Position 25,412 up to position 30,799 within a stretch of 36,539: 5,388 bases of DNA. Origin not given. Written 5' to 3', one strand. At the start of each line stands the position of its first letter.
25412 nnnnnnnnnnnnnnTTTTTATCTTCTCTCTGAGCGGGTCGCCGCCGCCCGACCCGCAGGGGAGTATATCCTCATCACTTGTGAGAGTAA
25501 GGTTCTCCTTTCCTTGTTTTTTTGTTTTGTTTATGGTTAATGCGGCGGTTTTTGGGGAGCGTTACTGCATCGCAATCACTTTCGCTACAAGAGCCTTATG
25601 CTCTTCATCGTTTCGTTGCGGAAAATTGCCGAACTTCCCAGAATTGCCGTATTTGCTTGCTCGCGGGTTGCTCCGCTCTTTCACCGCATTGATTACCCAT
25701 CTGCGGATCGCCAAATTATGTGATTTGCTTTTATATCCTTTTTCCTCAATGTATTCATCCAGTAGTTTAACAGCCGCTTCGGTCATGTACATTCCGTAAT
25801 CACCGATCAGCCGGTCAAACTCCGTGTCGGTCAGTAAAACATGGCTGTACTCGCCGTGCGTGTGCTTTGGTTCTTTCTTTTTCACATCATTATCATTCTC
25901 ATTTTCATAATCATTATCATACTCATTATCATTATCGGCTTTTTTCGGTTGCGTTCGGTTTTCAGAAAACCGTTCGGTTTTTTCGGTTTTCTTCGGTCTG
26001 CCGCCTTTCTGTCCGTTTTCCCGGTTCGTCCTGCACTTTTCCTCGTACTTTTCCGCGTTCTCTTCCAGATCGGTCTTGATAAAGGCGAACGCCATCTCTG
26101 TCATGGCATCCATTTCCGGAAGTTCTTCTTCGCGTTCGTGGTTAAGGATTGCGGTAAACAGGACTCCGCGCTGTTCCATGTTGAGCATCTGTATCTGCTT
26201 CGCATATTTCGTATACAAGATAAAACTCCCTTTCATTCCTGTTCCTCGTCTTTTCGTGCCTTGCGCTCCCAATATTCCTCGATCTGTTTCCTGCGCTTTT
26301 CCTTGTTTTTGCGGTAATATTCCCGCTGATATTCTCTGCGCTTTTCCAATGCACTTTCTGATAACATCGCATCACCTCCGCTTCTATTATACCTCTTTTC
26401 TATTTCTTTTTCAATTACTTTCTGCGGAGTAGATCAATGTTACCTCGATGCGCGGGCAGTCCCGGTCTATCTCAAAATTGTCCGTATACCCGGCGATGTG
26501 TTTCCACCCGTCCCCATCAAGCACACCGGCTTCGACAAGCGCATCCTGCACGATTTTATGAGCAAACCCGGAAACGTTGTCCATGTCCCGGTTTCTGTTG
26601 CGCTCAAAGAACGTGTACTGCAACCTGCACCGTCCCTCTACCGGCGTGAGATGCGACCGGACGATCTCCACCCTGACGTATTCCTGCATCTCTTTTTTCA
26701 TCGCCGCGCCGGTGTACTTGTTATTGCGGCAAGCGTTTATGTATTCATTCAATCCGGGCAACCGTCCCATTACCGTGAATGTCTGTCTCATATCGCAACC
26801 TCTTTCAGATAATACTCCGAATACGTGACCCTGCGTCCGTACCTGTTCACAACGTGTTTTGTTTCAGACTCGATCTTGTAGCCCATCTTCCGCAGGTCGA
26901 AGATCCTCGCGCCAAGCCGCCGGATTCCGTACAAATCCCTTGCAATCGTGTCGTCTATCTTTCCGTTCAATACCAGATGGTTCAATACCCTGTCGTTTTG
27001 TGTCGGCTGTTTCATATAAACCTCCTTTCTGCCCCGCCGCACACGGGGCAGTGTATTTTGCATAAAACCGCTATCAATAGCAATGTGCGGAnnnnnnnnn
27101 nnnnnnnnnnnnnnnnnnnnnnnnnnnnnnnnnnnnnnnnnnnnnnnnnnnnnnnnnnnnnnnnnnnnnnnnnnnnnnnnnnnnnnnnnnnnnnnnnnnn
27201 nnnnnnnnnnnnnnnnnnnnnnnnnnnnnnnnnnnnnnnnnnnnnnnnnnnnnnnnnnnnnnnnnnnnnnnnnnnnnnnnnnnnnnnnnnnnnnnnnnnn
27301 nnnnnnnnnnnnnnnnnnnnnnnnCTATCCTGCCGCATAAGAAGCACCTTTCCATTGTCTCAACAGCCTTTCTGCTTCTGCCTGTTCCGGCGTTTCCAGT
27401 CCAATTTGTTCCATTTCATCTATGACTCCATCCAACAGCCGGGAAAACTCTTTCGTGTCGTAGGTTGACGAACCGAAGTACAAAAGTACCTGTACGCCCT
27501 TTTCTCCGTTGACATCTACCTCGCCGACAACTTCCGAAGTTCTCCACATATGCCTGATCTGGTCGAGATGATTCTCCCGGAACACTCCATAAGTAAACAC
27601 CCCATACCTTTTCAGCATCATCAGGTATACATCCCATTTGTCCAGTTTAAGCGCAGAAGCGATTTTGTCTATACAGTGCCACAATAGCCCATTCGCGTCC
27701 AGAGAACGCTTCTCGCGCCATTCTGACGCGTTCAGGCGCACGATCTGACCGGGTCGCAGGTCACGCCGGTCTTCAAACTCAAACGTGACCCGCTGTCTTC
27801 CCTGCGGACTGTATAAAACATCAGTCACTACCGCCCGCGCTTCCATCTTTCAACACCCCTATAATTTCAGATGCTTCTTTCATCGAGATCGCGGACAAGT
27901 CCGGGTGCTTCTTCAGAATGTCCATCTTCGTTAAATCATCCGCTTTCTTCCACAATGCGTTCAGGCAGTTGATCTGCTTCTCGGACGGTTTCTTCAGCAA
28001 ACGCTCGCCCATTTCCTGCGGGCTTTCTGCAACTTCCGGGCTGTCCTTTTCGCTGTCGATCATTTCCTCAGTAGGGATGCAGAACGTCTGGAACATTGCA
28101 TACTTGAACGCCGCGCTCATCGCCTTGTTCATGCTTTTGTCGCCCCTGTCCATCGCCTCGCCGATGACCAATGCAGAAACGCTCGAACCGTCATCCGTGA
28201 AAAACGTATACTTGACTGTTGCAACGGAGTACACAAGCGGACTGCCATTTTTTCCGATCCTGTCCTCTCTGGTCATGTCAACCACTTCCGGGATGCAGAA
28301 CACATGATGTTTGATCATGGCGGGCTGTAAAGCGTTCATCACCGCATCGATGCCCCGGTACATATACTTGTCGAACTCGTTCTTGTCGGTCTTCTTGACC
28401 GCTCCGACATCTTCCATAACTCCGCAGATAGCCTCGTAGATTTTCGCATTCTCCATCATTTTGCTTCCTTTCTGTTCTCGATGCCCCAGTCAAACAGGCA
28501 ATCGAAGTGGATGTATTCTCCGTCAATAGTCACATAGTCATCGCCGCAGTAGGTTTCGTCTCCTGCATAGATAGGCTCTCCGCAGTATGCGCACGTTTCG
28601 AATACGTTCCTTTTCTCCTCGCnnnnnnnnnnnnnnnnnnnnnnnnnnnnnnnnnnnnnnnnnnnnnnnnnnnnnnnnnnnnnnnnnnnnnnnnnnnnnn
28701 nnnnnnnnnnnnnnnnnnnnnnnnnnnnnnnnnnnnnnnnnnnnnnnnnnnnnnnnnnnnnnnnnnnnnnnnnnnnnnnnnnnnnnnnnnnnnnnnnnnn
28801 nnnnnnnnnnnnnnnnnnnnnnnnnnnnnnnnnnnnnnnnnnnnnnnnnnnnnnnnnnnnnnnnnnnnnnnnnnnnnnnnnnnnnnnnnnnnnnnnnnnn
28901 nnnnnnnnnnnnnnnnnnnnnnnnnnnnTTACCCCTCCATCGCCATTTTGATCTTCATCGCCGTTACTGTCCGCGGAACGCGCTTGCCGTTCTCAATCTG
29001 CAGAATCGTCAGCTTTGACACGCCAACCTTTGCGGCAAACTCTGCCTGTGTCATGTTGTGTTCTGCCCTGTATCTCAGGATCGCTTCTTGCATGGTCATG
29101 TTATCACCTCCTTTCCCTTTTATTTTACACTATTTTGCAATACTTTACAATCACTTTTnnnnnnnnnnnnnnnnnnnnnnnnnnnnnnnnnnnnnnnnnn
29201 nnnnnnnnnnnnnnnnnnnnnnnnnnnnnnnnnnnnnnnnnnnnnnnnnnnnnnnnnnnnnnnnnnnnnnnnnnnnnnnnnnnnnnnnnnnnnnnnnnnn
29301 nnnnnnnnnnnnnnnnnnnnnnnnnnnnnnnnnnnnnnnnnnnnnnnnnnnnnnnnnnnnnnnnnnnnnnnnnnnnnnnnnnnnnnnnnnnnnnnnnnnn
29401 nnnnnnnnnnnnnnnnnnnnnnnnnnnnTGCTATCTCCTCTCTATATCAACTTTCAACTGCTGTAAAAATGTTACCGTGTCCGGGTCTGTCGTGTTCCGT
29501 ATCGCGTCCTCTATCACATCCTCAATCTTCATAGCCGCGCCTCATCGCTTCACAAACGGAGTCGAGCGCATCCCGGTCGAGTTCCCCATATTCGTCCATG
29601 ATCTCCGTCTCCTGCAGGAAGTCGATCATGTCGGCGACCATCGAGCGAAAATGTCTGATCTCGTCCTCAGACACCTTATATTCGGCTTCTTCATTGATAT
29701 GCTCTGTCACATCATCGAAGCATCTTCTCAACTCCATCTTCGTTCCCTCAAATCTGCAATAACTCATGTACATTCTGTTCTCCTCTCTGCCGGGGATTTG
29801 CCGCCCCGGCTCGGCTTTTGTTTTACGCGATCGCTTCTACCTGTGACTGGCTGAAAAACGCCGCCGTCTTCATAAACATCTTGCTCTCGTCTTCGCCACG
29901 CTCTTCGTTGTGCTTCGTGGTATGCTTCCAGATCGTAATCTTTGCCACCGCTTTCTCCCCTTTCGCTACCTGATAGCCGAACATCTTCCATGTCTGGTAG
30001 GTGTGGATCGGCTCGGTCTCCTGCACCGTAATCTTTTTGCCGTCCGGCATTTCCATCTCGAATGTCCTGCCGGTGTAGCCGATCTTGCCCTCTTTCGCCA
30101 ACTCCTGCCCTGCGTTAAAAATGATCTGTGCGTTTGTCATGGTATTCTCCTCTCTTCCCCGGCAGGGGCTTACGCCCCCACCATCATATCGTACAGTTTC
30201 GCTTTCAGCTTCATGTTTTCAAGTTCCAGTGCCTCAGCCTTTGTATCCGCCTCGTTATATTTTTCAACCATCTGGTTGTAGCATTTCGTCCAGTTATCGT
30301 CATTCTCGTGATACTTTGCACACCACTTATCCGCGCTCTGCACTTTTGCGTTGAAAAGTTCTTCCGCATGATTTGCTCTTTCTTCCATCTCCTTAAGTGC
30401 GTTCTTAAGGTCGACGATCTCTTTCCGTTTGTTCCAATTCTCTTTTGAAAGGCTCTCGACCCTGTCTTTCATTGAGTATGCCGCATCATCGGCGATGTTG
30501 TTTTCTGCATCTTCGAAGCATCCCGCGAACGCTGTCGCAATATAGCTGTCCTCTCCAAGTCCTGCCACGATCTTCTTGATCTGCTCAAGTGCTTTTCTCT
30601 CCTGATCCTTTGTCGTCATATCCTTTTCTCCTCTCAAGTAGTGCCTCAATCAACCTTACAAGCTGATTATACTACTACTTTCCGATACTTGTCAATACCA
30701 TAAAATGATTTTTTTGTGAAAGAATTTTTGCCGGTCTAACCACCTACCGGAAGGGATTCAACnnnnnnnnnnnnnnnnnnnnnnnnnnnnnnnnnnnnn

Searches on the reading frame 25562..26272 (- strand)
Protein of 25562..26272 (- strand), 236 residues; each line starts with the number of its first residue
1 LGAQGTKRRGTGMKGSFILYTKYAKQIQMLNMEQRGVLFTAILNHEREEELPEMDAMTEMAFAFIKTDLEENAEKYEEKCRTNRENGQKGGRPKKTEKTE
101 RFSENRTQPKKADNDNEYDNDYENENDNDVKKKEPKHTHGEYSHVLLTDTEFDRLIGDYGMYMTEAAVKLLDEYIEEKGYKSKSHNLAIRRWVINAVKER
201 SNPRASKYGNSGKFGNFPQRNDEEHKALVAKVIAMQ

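Call 82: search_protein_families(library=phrogs, proteins=[window:25562-26272:-], max_evalue=0.00001)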
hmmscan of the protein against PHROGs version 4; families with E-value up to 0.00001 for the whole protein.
window:25562-26272:- (236 aa): 6 families
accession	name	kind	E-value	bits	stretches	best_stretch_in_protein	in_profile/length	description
phrog_16304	-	unknown function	5e-32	112.7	1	13-154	3-149/244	-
phrog_15768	-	unknown function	8.1e-17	63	1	13-230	1-218/228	-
phrog_13246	-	DNA, RNA and nucleotide metabolism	3.7e-11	44.1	1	87-203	100-224/250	replisome organizer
phrog_19415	-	unknown function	1e-09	39.7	1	14-134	5-116/224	-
phrog_6451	-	DNA, RNA and nucleotide metabolism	4.2e-06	27.7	1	45-138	55-145/272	primosomal protein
phrog_21472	-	unknown function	5.7e-06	27.2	1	62-139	76-157/299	-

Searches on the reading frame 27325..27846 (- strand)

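Call 82: search_protein_families(library=phrogs, proteins=[window:27325-27846:-], max_evalue=0.00001)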
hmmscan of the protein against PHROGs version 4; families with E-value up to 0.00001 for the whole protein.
window:27325-27846:- (173 aa): 1 family
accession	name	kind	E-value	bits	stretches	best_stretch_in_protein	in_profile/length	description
phrog_72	-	DNA, RNA and nucleotide metabolism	1.8e-18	68.2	1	8-167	11-157/161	NinB/ Orf homologous recombination mediator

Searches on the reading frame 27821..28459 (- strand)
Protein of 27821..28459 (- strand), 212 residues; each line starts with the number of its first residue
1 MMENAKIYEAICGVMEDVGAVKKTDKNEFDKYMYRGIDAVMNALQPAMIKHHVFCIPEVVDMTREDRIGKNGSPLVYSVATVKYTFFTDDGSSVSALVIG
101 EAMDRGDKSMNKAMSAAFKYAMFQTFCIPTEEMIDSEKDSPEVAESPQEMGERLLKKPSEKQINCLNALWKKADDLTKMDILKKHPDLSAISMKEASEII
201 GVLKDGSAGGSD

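Call 82: search_protein_families(library=phrogs, proteins=[window:27821-28459:-], max_evalue=0.00001)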
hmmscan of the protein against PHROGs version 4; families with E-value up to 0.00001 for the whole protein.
window:27821-28459:- (212 aa): 4 families
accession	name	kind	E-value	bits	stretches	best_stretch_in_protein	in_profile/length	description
phrog_155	-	DNA, RNA and nucleotide metabolism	2.1e-32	113.9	1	1-204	62-265/308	Erf-like ssDNA annealing protein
phrog_21649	-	unknown function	4.2e-32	112.7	1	6-150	41-183/351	-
phrog_34331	-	unknown function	1.6e-18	68.2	1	22-139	42-160/239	-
phrog_2324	-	DNA, RNA and nucleotide metabolism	5e-06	27.2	0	3-63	7-67/193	Erf-like ssDNA annealing protein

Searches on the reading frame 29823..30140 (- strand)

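Call 14: search_protein_families(library=pfam, proteins=[window:29823-30140:-], max_evalue=0.01)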
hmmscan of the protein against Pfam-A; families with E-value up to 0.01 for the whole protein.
window:29823-30140:- (105 aa): 1 family
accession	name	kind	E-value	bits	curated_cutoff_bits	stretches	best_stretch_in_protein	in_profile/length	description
PF08401.16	ArdcN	-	1.6e-05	25.5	22.6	1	46-96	67-117/123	N-terminal domain of anti-restriction factor ArdC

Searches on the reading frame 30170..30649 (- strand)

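Call 14: search_protein_families(library=pfam, proteins=[window:30170-30649:-], max_evalue=0.01)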
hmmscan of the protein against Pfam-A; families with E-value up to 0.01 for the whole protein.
window:30170-30649:- (159 aa): 2 families
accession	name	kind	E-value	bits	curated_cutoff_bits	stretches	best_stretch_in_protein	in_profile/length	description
PF10186.14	ATG14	-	0.0025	17.4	33.2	1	58-137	79-153/347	Vacuolar sorting 38 and autophagy-related subunit 14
PF10416.15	IBD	-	0.006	17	25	0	75-119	4-50/128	Transcription-initiator DNA-binding domain IBD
